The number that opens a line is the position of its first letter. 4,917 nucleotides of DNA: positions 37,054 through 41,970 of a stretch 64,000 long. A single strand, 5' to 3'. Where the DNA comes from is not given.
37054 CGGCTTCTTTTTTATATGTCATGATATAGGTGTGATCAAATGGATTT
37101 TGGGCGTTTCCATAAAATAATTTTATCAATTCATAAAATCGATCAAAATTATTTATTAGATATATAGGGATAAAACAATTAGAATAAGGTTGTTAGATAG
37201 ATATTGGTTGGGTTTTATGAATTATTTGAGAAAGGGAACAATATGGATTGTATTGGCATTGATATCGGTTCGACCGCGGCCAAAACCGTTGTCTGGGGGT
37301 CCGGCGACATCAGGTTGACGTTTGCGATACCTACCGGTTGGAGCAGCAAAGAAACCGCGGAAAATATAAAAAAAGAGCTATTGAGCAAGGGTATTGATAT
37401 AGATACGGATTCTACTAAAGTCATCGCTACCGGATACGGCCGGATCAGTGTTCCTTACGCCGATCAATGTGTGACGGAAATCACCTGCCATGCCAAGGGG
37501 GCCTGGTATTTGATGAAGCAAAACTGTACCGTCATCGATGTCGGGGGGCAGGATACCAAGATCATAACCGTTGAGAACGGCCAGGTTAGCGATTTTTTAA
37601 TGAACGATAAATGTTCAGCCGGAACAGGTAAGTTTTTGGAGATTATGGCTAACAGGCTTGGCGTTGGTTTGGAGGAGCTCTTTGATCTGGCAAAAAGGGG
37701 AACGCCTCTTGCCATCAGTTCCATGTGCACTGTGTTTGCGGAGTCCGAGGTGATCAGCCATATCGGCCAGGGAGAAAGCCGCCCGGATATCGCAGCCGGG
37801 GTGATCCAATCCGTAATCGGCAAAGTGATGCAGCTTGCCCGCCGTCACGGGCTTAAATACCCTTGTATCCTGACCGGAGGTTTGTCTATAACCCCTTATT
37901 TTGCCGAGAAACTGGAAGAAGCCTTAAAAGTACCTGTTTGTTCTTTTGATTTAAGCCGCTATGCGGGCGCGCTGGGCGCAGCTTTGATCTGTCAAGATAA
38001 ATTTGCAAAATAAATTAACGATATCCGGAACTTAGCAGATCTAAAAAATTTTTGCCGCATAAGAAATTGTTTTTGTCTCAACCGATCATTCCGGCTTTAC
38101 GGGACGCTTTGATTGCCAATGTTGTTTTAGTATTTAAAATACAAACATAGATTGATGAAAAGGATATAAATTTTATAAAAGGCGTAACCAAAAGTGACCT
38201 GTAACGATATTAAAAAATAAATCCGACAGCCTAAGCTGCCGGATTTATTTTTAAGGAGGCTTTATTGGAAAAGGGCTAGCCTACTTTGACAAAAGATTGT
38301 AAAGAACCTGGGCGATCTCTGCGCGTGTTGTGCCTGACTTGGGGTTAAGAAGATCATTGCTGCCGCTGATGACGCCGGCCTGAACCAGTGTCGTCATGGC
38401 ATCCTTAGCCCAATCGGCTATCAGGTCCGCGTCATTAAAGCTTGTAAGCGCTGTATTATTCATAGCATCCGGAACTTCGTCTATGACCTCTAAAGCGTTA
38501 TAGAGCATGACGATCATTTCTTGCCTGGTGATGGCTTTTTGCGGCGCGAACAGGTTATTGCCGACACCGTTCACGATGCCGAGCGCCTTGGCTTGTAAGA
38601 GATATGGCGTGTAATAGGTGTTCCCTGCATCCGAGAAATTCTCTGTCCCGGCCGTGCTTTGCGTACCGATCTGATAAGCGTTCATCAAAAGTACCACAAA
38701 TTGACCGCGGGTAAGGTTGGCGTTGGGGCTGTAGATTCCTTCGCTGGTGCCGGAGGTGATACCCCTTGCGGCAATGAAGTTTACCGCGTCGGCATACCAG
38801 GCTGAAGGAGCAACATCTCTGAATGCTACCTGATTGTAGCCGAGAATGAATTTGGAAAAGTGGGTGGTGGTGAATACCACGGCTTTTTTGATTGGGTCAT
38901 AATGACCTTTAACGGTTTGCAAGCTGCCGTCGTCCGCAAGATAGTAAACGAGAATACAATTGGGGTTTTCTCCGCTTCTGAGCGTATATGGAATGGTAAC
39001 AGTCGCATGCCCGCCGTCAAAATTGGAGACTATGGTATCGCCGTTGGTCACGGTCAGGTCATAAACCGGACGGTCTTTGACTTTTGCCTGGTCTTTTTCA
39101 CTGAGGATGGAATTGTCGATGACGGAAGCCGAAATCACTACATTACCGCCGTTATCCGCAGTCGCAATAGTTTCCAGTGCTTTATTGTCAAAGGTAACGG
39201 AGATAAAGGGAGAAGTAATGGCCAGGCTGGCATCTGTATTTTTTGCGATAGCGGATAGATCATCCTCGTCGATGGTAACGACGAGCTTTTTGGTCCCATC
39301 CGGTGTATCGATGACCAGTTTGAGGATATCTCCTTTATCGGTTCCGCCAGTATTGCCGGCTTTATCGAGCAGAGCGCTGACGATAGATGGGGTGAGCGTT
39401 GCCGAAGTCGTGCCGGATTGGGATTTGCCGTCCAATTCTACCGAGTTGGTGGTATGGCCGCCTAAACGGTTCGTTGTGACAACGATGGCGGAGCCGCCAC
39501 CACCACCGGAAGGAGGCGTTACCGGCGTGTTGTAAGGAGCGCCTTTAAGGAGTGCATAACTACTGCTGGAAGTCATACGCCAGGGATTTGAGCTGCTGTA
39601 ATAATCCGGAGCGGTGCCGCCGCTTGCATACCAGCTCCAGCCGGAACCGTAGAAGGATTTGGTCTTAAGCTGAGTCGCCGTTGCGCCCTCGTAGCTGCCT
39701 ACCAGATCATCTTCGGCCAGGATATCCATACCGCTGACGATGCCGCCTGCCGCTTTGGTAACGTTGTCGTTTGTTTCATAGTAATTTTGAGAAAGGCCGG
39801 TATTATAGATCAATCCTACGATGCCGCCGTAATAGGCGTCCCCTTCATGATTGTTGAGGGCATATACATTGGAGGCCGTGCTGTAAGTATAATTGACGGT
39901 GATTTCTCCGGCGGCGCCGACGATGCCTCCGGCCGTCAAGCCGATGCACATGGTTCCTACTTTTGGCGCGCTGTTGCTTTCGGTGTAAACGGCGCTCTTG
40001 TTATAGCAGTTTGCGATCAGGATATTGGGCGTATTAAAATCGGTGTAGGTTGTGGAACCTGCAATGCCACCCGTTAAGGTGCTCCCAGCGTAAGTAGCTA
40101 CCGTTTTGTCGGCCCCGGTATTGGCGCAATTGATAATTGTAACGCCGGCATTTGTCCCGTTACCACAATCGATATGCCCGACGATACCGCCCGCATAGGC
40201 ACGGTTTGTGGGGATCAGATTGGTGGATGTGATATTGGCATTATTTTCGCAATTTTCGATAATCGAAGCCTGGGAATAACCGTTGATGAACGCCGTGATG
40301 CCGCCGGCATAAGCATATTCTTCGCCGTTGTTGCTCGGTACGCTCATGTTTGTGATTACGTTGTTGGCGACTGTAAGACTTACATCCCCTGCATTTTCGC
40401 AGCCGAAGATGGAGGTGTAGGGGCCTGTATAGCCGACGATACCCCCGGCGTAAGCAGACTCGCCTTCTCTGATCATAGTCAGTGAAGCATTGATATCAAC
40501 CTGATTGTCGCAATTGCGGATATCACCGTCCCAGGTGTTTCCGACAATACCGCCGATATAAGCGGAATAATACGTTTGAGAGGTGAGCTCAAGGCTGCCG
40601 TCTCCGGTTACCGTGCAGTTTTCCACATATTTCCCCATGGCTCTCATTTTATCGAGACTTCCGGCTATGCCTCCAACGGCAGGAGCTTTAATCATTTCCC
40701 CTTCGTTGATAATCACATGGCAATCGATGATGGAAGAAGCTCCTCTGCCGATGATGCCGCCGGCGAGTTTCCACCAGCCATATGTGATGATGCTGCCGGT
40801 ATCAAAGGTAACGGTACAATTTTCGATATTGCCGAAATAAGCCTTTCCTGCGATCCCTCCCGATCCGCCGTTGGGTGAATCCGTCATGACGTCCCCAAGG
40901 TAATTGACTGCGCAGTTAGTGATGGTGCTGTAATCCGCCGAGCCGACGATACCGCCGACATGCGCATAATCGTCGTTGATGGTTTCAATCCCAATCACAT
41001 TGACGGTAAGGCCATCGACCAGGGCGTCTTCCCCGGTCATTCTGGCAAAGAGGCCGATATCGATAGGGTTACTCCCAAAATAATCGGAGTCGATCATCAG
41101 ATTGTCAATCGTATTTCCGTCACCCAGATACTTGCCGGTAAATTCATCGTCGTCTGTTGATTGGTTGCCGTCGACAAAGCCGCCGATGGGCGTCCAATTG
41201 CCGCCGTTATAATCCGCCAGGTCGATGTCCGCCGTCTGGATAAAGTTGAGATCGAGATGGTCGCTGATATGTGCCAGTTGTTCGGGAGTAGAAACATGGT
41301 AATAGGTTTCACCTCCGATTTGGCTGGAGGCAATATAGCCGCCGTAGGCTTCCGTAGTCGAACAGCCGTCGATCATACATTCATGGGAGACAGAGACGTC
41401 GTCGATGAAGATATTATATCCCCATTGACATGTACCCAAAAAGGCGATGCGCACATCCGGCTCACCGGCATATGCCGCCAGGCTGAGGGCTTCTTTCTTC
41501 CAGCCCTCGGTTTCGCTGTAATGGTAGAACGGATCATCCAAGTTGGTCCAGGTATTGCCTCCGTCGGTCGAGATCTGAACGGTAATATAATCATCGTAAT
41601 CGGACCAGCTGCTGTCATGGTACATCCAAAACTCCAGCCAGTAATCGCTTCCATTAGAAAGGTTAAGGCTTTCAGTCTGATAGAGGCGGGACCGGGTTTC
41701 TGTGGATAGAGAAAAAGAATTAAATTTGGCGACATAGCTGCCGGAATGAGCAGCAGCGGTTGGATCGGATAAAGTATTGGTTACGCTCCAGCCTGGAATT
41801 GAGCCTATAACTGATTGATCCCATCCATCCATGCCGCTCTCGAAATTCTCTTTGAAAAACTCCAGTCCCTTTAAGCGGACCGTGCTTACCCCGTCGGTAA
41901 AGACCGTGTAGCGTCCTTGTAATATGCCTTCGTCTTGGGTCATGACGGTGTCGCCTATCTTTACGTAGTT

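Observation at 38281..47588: Locus built around a 2,444 aa SLH-anchored LRR / beta-helix / GLUG surface protein, with a coupled small ORF and a divergent XRE regulator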

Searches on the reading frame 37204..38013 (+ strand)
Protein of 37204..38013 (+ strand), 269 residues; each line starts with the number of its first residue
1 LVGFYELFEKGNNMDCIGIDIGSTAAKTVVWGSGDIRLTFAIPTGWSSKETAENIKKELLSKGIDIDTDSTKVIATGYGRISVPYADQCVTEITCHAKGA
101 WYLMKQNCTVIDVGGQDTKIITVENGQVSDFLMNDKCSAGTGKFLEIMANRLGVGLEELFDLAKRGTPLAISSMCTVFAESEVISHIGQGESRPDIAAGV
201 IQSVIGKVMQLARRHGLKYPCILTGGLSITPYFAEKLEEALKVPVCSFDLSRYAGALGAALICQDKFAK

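Call 10: search_protein_families(library=pfam, proteins=[window:37204-38013:+], max_evalue=0.001)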
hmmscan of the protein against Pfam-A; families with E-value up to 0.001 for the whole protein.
window:37204-38013:+ (269 aa): 1 family
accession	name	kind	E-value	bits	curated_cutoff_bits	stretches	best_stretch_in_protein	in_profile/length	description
PF01869.26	BcrAD_BadFG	-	4.4e-52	177.7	31.5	1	17-262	1-270/271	BadF/BadG/BcrA/BcrD ATPase family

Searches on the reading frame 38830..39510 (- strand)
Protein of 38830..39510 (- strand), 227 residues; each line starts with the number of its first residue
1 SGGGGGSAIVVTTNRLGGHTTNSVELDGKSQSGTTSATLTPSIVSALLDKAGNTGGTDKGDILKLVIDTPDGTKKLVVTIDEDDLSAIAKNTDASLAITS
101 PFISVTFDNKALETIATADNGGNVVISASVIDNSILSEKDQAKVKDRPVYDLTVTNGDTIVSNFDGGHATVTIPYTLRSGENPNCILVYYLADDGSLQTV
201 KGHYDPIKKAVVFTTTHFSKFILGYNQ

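Call 63: search_protein_families(library=pfam, proteins=[window:38830-39510:-], max_evalue=1)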
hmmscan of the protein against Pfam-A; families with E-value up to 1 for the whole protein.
seq(227 aa): 0 families

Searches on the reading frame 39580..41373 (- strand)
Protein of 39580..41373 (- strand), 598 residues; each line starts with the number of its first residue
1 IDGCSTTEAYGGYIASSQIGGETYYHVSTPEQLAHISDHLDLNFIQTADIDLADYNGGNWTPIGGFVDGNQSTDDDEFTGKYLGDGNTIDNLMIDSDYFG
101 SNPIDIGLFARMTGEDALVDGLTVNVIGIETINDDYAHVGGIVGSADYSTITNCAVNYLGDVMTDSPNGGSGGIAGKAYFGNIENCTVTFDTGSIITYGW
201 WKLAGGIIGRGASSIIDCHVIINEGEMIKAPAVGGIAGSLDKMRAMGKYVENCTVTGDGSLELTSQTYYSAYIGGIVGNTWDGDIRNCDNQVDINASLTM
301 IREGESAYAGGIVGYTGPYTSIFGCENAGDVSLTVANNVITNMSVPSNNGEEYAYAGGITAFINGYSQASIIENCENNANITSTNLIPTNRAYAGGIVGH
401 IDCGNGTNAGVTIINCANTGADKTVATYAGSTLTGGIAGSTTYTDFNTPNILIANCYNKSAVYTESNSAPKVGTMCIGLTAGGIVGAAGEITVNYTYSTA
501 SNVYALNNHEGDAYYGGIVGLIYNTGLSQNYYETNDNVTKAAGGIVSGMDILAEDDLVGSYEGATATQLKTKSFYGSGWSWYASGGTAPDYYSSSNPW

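Call 63: search_protein_families(library=pfam, proteins=[window:39580-41373:-], max_evalue=1)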
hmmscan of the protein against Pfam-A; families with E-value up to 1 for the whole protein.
seq(598 aa): 1 family
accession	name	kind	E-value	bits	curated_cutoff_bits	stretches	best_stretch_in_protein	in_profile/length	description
PF07581.17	Glug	-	4.7e-14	52.2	20.5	4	168-190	2-25/28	The GLUG motif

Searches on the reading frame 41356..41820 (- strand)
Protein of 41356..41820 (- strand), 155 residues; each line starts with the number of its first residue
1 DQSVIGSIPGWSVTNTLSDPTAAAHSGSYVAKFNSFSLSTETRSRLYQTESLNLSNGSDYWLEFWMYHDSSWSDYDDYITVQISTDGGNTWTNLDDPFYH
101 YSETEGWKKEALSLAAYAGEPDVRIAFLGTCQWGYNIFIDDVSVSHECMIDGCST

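Call 63: search_protein_families(library=pfam, proteins=[window:41356-41820:-], max_evalue=1)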
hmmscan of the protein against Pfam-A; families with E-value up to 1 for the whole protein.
seq(155 aa): 3 families
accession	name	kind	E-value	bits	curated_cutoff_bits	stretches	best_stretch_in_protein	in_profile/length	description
PF21471.3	Reelin_subrepeat-B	-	6.9e-07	29.5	27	1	33-128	14-107/127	Reelin subrepeat B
PF02018.23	CBM_4_9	-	0.0017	19.2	25.9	1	21-96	29-100/136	Carbohydrate binding domain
PF20773.4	InhA-like_MAM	-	0.015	15.2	26.9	1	49-106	55-109/191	Immune inhibitor A-like, MAM domain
